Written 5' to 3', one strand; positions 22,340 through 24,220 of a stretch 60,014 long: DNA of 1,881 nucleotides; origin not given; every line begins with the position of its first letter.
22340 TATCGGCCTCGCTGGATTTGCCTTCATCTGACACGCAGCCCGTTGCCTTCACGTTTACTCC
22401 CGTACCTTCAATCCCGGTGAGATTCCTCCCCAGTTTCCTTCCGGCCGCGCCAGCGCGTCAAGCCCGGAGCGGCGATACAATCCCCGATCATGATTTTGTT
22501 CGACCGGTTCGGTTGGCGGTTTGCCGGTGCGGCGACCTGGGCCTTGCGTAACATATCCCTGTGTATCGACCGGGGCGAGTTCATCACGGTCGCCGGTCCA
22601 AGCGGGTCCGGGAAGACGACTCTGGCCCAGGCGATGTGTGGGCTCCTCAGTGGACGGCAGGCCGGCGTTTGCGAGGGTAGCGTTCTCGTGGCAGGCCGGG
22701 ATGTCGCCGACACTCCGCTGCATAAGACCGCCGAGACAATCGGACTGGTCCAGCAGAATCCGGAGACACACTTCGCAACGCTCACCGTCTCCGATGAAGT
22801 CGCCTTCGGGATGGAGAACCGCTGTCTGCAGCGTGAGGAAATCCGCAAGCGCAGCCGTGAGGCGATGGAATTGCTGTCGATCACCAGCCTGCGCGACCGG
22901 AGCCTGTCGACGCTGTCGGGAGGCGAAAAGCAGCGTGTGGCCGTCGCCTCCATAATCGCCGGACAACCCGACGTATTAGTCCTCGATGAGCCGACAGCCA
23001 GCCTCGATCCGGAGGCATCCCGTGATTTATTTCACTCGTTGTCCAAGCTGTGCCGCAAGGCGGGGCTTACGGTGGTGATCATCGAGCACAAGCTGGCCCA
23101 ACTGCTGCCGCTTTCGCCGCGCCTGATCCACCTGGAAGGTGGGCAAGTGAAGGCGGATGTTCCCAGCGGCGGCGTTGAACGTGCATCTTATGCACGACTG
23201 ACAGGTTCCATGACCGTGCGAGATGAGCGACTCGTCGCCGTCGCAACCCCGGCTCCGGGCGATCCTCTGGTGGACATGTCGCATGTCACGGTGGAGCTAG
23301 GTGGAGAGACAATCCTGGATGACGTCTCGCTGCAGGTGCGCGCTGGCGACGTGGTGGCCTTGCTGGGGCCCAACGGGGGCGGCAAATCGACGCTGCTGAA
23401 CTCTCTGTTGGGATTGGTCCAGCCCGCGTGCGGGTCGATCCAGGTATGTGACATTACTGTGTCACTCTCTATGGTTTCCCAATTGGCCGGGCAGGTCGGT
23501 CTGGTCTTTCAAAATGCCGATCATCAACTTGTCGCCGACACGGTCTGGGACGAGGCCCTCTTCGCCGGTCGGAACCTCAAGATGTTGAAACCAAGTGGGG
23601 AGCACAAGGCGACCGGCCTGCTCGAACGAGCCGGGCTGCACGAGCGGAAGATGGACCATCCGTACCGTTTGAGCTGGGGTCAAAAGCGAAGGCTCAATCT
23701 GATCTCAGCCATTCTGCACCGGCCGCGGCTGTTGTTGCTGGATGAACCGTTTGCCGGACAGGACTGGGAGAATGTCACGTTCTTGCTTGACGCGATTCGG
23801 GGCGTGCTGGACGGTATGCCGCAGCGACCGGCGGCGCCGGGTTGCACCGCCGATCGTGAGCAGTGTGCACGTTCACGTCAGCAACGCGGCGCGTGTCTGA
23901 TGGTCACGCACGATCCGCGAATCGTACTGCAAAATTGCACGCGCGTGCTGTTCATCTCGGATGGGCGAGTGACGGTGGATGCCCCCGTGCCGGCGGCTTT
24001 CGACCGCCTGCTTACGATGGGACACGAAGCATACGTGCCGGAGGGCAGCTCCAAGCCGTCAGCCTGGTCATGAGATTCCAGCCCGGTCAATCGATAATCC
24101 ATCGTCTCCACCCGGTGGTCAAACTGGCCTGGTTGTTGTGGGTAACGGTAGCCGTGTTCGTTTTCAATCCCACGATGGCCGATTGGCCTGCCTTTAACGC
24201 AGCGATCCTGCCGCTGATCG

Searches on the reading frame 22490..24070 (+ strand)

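Call 79: search_protein_families(library=pfam, proteins=[window:22490-24070:+], max_evalue=0.01)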
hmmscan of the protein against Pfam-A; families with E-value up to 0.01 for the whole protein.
window:22490-24070:+ (527 aa): 33 families (the best 25 are shown)
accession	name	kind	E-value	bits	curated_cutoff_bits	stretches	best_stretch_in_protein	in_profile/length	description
PF00005.33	ABC_tran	-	2.4e-61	206.7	25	2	19-170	1-137/137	ABC transporter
PF13304.12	AAA_21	-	7.9e-16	59.4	27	1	120-197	220-295/304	AAA domain, putative AbiEii toxin, Type IV TA system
PF02463.25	SMC_N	-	2.3e-11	44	40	1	30-201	25-200/220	RecF/RecN/SMC N terminal domain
PF13555.12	AAA_29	-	3.9e-09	36.6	27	2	277-312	13-48/61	P-loop containing region of AAA domain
PF13191.12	AAA_16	-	8.1e-09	36.6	32.6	1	27-198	22-138/167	AAA ATPase domain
PF13481.12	AAA_25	-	1.3e-08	35.1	27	1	22-200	26-189/195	AAA domain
PF13476.12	AAA_23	-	2.2e-07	32.2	27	1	34-58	24-48/201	AAA domain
PF13401.12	AAA_22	-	5.3e-07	30.5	27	1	29-197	5-120/130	AAA domain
PF13558.12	SbcC_Walker_B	-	1.7e-06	28.7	27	0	136-184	27-88/90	SbcC/RAD50-like, Walker B motif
PF03193.22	RsgA_GTPase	-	2.2e-06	28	30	1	283-317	104-137/174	RsgA GTPase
PF05729.18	NACHT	-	1.2e-05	25.6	26.7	0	32-57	3-28/167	NACHT domain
PF00004.35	AAA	-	2.4e-05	25.2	21.2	0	34-54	3-23/131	ATPase family associated with various cellular activities (AAA)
PF20703.3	nSTAND1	-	2.5e-05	24.6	27.1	0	27-104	31-95/379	Novel STAND NTPase 1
PF01078.27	Mg_chelatase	-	5.6e-05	23.1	20.3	0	30-54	23-47/207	Magnesium chelatase, subunit ChlI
PF20720.3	nSTAND3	-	0.00011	22.3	27.2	0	20-50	8-38/155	Novel STAND NTPase 3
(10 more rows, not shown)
